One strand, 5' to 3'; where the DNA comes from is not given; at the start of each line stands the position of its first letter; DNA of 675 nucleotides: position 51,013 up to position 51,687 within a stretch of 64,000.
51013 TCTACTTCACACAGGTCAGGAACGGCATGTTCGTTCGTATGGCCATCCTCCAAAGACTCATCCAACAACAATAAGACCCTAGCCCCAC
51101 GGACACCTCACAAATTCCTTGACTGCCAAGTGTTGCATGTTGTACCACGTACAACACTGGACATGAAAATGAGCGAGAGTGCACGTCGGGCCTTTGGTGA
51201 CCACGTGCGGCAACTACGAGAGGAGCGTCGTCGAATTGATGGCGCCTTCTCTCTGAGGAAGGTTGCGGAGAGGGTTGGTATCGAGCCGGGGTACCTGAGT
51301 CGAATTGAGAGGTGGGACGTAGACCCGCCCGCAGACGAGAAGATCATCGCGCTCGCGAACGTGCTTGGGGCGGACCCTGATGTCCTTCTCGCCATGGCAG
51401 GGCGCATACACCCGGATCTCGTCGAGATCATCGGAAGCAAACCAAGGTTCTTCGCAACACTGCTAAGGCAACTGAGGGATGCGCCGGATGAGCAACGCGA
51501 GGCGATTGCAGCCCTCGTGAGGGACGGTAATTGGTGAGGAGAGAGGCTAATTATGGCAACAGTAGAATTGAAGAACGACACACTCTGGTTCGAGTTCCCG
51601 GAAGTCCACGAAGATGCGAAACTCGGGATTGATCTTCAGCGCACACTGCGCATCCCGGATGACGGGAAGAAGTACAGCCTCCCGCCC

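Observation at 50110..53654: Compact XRE-regulator plus two tandem ORFan paralogs downstream of pyrB, with operator and terminator: candidate uncharacterised system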

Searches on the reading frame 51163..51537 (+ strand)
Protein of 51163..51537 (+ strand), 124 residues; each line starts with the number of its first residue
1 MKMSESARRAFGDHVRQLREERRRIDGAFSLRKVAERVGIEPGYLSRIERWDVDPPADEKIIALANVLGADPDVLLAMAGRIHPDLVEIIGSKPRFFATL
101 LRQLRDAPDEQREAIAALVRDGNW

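Call 3: search_protein_families(library=pfam, proteins=[window:51163-51537:+], max_evalue=1)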
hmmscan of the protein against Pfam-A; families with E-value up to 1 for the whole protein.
window:51163-51537:+ (124 aa): 6 families
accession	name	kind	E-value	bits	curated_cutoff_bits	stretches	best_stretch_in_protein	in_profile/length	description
PF13560.12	HTH_31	-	1.6e-12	48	27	1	10-75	1-61/64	Helix-turn-helix domain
PF01381.28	HTH_3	-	1.5e-06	28.6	23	1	26-75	7-55/55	Helix-turn-helix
PF12844.13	HTH_19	-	0.0014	18.9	30.2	1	16-79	5-62/64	Helix-turn-helix domain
PF13413.12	HTH_25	-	0.0057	16.9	24.6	1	22-54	4-36/62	Helix-turn-helix domain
PF02912.23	Phe_tRNA-synt_N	-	0.041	14.3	22.3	0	97-119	20-42/69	Aminoacyl tRNA synthetase class II, N-terminal domain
PF22618.1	RskA_N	-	0.1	13.3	27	0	5-20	30-45/48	Anti-sigma-K factor RskA, N-terminal domain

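Call 4: search_protein_families(library=ncbifam, proteins=[window:51163-51537:+], max_evalue=1)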
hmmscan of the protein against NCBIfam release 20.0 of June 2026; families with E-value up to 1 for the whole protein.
window:51163-51537:+ (124 aa): 3 families
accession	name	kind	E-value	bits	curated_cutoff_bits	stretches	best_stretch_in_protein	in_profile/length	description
NF038139.1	Reg_Aceta_RamB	equivalog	0.011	14.4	700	1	12-73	4-59/465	acetate metabolism transcriptional regulator RamB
NF041677.1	trans_regClgR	equivalog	0.028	14.5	170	1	4-54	2-47/113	transcriptional regulator ClgR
TIGR02147.1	Fsuc_second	paralog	0.18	11.2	50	1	14-48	13-48/272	TIGR02147 family protein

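Call 5: search_protein_families(library=padloc, proteins=[window:51163-51537:+], max_evalue=1)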
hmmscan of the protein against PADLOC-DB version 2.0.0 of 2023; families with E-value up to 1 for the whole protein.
window:51163-51537:+ (124 aa): 4 families
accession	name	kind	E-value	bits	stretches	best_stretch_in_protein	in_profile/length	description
PDLC04142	capH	-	1.1e-07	30.8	1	9-118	5-94/103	capH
PDLC03665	Control_protein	-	3.3e-05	22.1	1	5-52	3-46/77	control protein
PDLC02926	HTH_VI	-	0.0018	16.5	1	24-76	10-61/92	-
PDLC03312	MTase_II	-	0.0076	11.9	1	23-99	68-143/1344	Type II methyltransferase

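Call 6: search_protein_families(library=phrogs, proteins=[window:51163-51537:+], max_evalue=1)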
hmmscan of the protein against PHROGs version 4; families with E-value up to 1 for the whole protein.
window:51163-51537:+ (124 aa): 18 families
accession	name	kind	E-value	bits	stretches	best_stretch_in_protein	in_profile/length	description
phrog_8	-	transcription regulation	2.1e-08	35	1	19-116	165-254/346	transcriptional regulator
phrog_4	-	transcription regulation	1.1e-06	29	1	11-81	137-197/400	transcriptional repressor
phrog_2967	-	transcription regulation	0.00024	21.7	1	4-78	3-72/225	transcriptional regulator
phrog_5823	-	transcription regulation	0.00042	20.6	1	9-78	5-69/404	transcriptional regulator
phrog_4836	-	transcription regulation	0.00071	20.2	1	15-77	77-136/194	CII-like regulator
phrog_7241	-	transcription regulation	0.0012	19.9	1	29-76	75-121/122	transcriptional regulator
phrog_3949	-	transcription regulation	0.0013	19.8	1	30-87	28-84/161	transcriptional repressor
phrog_638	-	transcription regulation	0.0022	18.9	1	27-78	16-66/145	transcriptional regulator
phrog_2439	-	transcription regulation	0.004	17.1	1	24-84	16-75/367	transcriptional regulator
phrog_2328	-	transcription regulation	0.012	16.3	1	30-78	30-77/128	transcriptional repressor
phrog_37705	-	unknown function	0.017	15.8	1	38-94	30-87/278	-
phrog_1373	-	transcription regulation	0.053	14.5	1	15-88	64-135/166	transcriptional regulator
phrog_18104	-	transcription regulation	0.085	13.8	1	29-69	14-53/57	transcriptional regulator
phrog_9908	-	DNA, RNA and nucleotide metabolism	0.13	12.4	1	16-71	12-68/282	DNA binding protein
phrog_12832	-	unknown function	0.14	13.2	0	33-53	35-55/61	-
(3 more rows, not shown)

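Call 71: find_homologous_proteins(query=window:51163-51537:+)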
Query window:51163-51537:+ (124 aa): 447 proteins with E <= 0.001 among 1460 candidates; the best 120 are listed.
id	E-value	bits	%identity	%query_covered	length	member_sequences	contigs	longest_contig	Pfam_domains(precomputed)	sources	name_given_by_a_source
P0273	4.6e-74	264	100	100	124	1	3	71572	PF01381.29,PF13560.13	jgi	jgi:transcriptional regulator with XRE-family HTH domain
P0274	2.9e-35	139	55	100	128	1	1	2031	PF12844.14,PF01381.29,PF13560.13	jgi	jgi:transcriptional regulator with XRE-family HTH domain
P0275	6.0e-34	135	55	100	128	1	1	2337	PF12844.14,PF01381.29,PF13560.13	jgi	jgi:transcriptional regulator with XRE-family HTH domain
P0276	2.3e-33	133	57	93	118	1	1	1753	PF01381.29,PF13560.13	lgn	-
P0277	5.0e-33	132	56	92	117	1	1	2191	PF12844.14,PF01381.29,PF13560.13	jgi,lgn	-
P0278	1.0e-32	131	57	92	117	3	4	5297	PF01381.29,PF13560.13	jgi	jgi:HTH-type transcriptional regulator, competence development regulator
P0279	1.1e-32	130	59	92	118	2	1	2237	PF01381.29,PF13560.13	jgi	jgi:transcriptional regulator with XRE-family HTH domain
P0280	1.2e-32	130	57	93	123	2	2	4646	PF12844.14,PF01381.29,PF13560.13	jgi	jgi:transcriptional regulator with XRE-family HTH domain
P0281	1.3e-32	130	54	93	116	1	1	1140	PF01381.29,PF13560.13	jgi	-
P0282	2.4e-32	129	55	97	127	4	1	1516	PF12844.14,PF01381.29,PF13560.13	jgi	jgi:transcriptional regulator with XRE-family HTH domain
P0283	2.5e-32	129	55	94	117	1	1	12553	PF01381.29,PF13560.13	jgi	jgi:transcriptional regulator with XRE-family HTH domain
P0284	3.0e-32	129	58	93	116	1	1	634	PF12844.14,PF01381.29,PF13560.13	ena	-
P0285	4.3e-32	129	55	93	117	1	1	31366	PF12844.14,PF01381.29,PF13560.13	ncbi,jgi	jgi:transcriptional regulator with XRE-family HTH domain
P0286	4.7e-32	128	57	92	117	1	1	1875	PF01381.29,PF13560.13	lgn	-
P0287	5.9e-32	128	54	93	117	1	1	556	PF12844.14,PF01381.29,PF13560.13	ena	-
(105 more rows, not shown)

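Call 75: search_solved_structures(query=A3, max_evalue=0.01, show_alignments=2)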
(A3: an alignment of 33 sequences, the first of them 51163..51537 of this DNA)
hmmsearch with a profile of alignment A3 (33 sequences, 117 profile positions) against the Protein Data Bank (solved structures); distinct sequences matched with E-value up to 0.01: 7.
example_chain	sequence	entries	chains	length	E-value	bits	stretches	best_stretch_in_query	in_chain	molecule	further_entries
3qq6_A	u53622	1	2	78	2.5e-06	30.7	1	7-68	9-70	HTH-type transcriptional regulator sinR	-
5tn0_A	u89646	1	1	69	5e-06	29.8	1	11-68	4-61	HTH-type transcriptional regulator SinR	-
9sf2_A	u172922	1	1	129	8.1e-06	29.1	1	13-65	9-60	Transcriptional regulator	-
1b0n_A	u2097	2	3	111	1.4e-05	28.4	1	11-69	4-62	PROTEIN (SINR PROTEIN) | HTH-TYPE TRANSCRIPTIONAL REGULATOR SINR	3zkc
3f51_A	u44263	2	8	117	0.00053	23.2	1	17-76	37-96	Clp gene regulator (ClgR)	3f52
8bny_A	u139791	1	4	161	0.0006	23.1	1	16-63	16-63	Immunity repressor protein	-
7t5u_A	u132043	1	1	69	0.0088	19.3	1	7-64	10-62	Helix-turn-helix domain-containing protein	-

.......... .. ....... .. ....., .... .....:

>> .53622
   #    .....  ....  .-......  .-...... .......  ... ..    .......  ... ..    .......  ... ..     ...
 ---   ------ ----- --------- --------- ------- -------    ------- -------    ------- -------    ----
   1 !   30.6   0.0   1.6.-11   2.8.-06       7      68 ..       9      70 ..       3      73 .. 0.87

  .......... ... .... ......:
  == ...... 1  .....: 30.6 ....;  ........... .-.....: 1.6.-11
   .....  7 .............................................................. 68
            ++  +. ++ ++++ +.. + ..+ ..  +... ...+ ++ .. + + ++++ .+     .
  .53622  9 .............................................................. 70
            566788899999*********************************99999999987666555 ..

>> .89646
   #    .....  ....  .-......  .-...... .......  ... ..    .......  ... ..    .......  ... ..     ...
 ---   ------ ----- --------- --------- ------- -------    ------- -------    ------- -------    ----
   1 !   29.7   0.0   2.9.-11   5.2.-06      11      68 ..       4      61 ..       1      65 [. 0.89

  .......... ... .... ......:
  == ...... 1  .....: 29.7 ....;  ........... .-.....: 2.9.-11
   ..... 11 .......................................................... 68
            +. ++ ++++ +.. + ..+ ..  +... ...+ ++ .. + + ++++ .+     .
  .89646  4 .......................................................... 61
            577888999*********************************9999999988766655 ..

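Call 79: predict_structure(alignment_id=A3)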
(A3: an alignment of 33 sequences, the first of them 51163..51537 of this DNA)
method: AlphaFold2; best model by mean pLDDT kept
length: 124 residues; sequences in the alignment: 33
mean_pLDDT: 90.9   pTM: 0.76
mean pLDDT of the five models: 90.9, 90.9, 90.9, 89.9, 89.0
residues with pLDDT >= 90: 78; 70-90: 42; 50-70: 4; < 50: 0
segments of 3 or more residues with pLDDT < 50: none
pLDDT, mean of each block of 10 residues (from residue 1): 87 98 96 98 98 95 96 92 83 89 87 82 69
secondary structure, 60 per line:
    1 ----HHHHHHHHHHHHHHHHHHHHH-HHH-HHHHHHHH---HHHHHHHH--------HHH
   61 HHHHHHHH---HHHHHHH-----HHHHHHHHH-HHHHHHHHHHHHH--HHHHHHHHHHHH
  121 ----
elements in order: H5-25 H31-38 H42-49 H58-68 H72-78 H84-92 H94-106 H109-120
